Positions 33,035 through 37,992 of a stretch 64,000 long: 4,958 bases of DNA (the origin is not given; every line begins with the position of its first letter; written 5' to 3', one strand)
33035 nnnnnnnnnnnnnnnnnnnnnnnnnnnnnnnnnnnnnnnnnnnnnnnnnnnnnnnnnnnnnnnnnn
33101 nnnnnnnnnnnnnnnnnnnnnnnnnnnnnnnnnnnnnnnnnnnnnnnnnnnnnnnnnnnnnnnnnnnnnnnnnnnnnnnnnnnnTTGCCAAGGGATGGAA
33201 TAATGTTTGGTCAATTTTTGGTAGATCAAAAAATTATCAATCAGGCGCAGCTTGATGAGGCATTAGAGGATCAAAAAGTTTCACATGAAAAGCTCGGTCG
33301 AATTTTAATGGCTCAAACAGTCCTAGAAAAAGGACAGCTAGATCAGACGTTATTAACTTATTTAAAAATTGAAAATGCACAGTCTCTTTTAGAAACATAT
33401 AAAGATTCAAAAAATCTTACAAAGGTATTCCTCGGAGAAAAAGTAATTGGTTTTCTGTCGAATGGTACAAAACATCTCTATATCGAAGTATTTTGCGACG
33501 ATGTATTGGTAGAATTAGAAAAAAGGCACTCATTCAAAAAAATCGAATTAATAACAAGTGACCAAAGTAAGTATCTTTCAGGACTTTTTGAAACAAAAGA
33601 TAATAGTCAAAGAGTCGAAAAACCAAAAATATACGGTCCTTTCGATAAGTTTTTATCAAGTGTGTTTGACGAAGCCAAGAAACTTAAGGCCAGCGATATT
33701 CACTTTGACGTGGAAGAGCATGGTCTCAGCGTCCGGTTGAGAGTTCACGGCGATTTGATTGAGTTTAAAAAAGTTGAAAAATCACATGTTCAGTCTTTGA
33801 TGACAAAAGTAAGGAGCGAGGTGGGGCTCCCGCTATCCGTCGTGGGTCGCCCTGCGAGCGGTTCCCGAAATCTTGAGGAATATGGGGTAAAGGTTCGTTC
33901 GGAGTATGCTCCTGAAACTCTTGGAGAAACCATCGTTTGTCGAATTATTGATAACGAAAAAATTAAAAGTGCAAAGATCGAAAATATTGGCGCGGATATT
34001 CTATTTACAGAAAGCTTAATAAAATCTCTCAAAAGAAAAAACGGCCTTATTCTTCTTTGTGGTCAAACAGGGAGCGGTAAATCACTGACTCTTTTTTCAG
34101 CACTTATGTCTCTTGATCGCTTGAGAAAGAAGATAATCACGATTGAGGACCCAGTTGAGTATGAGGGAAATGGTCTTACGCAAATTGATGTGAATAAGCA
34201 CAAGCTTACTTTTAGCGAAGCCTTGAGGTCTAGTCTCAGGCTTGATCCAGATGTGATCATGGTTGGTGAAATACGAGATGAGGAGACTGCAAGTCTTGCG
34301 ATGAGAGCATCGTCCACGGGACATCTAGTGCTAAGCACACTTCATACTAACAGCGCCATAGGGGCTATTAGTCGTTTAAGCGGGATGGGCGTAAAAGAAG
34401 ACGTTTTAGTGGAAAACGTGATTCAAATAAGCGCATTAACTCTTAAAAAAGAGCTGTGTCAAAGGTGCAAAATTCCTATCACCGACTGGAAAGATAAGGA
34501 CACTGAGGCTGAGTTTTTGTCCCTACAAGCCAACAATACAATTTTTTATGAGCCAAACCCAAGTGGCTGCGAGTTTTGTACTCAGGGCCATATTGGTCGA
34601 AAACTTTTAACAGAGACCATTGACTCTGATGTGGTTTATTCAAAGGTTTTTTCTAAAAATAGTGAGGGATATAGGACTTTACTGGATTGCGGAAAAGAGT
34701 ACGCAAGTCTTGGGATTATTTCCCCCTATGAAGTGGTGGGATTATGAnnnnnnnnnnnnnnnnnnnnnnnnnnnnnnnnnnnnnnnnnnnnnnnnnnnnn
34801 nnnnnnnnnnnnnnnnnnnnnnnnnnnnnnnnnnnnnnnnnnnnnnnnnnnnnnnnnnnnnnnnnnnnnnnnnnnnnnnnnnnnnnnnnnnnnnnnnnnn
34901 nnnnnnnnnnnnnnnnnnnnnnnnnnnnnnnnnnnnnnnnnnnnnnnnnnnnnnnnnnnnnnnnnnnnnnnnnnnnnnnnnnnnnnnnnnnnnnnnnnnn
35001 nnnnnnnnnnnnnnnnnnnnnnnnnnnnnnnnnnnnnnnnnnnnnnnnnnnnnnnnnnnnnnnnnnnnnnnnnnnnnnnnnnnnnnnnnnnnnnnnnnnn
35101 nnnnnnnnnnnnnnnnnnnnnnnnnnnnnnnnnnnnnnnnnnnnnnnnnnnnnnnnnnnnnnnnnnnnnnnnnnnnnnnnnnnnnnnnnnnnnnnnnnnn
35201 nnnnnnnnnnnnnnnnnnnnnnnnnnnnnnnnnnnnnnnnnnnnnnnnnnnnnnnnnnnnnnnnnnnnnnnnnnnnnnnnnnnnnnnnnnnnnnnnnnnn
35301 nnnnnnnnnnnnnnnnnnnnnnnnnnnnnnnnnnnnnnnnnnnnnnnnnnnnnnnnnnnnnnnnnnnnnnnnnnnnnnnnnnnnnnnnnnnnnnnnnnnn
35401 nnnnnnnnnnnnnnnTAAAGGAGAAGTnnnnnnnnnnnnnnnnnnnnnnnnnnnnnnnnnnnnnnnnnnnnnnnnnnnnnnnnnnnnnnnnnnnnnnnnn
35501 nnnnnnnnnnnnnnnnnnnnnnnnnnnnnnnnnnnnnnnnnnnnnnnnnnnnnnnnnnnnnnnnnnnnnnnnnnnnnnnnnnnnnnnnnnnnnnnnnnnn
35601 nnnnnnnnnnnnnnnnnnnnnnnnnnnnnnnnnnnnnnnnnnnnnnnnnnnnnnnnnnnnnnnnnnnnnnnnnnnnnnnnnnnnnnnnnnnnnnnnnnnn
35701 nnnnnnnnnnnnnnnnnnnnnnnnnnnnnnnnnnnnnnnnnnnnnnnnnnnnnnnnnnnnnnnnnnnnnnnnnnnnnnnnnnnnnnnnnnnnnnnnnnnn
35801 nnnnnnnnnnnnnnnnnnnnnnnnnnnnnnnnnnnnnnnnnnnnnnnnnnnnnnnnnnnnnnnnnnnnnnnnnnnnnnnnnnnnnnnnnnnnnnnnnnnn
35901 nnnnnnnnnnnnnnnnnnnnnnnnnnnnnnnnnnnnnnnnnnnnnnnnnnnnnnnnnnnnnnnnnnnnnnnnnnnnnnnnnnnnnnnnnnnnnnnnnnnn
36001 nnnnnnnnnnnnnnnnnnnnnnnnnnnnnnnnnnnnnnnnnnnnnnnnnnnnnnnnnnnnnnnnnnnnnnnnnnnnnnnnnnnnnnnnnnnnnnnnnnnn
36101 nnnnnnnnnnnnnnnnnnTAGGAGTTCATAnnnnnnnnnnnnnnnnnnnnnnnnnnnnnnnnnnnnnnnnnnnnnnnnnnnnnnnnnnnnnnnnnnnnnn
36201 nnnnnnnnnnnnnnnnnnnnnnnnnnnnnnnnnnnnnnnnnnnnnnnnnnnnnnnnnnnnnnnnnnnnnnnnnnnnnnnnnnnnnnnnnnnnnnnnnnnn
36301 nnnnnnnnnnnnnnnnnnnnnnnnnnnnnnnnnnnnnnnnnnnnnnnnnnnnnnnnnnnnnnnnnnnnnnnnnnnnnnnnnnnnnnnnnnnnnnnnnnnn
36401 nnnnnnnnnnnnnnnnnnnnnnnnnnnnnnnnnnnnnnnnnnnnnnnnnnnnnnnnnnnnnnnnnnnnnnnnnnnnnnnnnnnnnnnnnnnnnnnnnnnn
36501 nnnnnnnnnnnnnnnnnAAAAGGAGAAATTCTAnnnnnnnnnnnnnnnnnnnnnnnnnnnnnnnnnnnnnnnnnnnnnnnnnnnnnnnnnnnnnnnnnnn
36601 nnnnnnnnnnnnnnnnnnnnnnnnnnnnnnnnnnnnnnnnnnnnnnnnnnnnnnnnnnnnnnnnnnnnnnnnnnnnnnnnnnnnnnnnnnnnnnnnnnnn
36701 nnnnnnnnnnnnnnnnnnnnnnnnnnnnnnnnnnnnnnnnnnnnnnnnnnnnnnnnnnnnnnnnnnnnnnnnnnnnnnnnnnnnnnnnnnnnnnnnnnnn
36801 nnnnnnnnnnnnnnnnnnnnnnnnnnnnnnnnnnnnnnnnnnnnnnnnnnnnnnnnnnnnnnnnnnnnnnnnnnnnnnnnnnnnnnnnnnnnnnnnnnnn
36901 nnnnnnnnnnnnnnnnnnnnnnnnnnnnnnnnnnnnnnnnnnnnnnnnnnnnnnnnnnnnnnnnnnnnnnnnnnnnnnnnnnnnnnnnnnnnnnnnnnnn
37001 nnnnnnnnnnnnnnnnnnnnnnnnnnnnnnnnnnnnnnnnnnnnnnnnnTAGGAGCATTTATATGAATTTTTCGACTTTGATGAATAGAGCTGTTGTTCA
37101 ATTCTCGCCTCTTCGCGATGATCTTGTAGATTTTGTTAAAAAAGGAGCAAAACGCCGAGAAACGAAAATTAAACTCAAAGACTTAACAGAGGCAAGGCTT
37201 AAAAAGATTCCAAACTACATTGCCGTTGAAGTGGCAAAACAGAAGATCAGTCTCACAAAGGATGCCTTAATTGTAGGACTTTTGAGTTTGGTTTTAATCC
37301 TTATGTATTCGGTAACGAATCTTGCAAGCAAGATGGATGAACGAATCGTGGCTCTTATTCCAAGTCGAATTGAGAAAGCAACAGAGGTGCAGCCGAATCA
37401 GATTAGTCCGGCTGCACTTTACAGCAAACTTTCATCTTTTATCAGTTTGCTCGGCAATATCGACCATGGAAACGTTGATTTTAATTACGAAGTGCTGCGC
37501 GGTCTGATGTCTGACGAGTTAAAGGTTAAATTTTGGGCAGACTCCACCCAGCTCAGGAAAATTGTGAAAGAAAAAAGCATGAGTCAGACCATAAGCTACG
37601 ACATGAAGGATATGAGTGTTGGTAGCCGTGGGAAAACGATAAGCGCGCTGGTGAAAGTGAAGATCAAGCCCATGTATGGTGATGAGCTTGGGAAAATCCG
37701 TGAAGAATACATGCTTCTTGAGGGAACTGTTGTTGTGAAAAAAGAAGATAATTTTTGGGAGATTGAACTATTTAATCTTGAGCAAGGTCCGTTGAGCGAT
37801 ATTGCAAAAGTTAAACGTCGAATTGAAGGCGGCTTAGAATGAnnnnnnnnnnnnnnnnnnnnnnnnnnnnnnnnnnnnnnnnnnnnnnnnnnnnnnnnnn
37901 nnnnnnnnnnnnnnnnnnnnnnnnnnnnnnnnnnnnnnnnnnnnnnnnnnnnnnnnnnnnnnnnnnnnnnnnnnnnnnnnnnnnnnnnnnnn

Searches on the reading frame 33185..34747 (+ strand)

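Call 3: search_protein_families(library=pfam, proteins=[window:33185-34747:+])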
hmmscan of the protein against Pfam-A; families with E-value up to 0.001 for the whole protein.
window:33185-34747:+ (520 aa): 1 family
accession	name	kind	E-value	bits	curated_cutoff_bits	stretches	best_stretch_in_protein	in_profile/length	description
PF00437.27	T2SSE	-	2.8e-80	270.2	24.9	1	151-493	6-334/370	Type II/IV secretion system protein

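Call 31: search_protein_families(library=ncbifam, max_evalue=0.01, proteins=[window:33185-34747:+])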
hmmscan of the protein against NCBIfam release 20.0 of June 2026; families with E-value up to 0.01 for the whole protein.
window:33185-34747:+ (520 aa): 22 families
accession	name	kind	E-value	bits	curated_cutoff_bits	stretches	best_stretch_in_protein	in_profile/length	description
TIGR02533.1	type_II_gspE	equivalog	1.7e-79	267.7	630.25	1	128-489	84-444/486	type II secretion system ATPase GspE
TIGR02538.1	type_IV_pilB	equivalog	2e-77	261.1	675.65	1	130-480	158-510/564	type IV-A pilus assembly ATPase PilB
NF007755.0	PRK10436.1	equivalog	3.9e-70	236.8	617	1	131-485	63-412/465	type II secretion system protein GspE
NF041000.1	ATPase_ComGA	equivalog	5.5e-60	202.6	300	1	159-420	2-264/267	competence type IV pilus ATPase ComGA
NF053534.1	T4PilAsmATPsTfpB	equivalog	7.8e-56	189.6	850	1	161-481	209-531/584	type IV pilus assembly ATPase TfpB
TIGR01420.1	pilT_fam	subfamily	6e-47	160.5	319.1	1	159-400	4-241/343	PilT/PilU family type 4a pilus ATPase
TIGR02525.1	plasmid_TraJ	equivalog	7.6e-27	94.2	368.3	1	274-401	137-272/372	plasmid transfer ATPase TraJ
TIGR02524.1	dot_icm_DotB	equivalog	1.7e-20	73.5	463.3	1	275-416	123-274/358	Dot/Icm type IV secretion system ATPase DotB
NF058587.1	archaellum_moto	equivalog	8.7e-16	57.7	550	1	289-403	278-398/527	archaellum flagellar ATPase motor FlaI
TIGR02782.1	TrbB_P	equivalog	1.5e-15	57.3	304.55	1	284-401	136-255/303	P-type conjugative transfer ATPase TrbB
TIGR02788.1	VirB11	equivalog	2.3e-15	56.5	249.95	1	286-405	144-269/308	P-type DNA transfer ATPase VirB11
TIGR03819.1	heli_sec_ATPase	hypoth_equivalog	6.2e-14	51.9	373.15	1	245-403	137-302/340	TadA family conjugal transfer-associated ATPase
NF053729.1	c-di-GMP_motif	domain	1.9e-13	50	38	1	8-56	2-50/53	cyclic di-GMP-binding domain-containing protein, MshE-related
NF053672.1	bindosome_BasE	exception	8.4e-12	44.6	1000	1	288-406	272-396/512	bindosome assembly system ATPase subunit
NF010469.0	PRK13894.1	subfamily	6.3e-11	42.2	508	1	279-400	142-266/320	conjugal transfer ATPase TrbB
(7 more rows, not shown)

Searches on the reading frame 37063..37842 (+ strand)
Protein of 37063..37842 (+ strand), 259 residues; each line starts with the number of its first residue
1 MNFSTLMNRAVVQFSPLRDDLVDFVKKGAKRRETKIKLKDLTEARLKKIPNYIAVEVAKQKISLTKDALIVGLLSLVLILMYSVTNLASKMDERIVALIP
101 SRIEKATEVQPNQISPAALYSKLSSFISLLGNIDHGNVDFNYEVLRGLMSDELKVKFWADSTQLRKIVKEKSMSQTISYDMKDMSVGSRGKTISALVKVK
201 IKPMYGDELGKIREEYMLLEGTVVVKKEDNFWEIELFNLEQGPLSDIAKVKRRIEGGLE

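Call 4: search_protein_families(library=pfam, proteins=[window:37063-37842:+])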
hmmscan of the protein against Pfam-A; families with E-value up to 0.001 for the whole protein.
window:37063-37842:+ (259 aa): 1 family
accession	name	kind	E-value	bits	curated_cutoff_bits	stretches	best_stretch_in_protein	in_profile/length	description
PF05309.16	TraE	-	4.5e-05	23.4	24.8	1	70-175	24-126/182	TraE protein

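Call 31: search_protein_families(library=ncbifam, max_evalue=0.01, proteins=[window:37063-37842:+])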
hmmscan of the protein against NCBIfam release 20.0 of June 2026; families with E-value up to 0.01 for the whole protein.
window:37063-37842:+ (259 aa): 1 family
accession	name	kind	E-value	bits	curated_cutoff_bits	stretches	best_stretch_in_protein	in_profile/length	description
TIGR02761.1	TraE_TIGR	equivalog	5.3e-05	23.2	109.05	1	69-152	19-103/181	type IV conjugative transfer system protein TraE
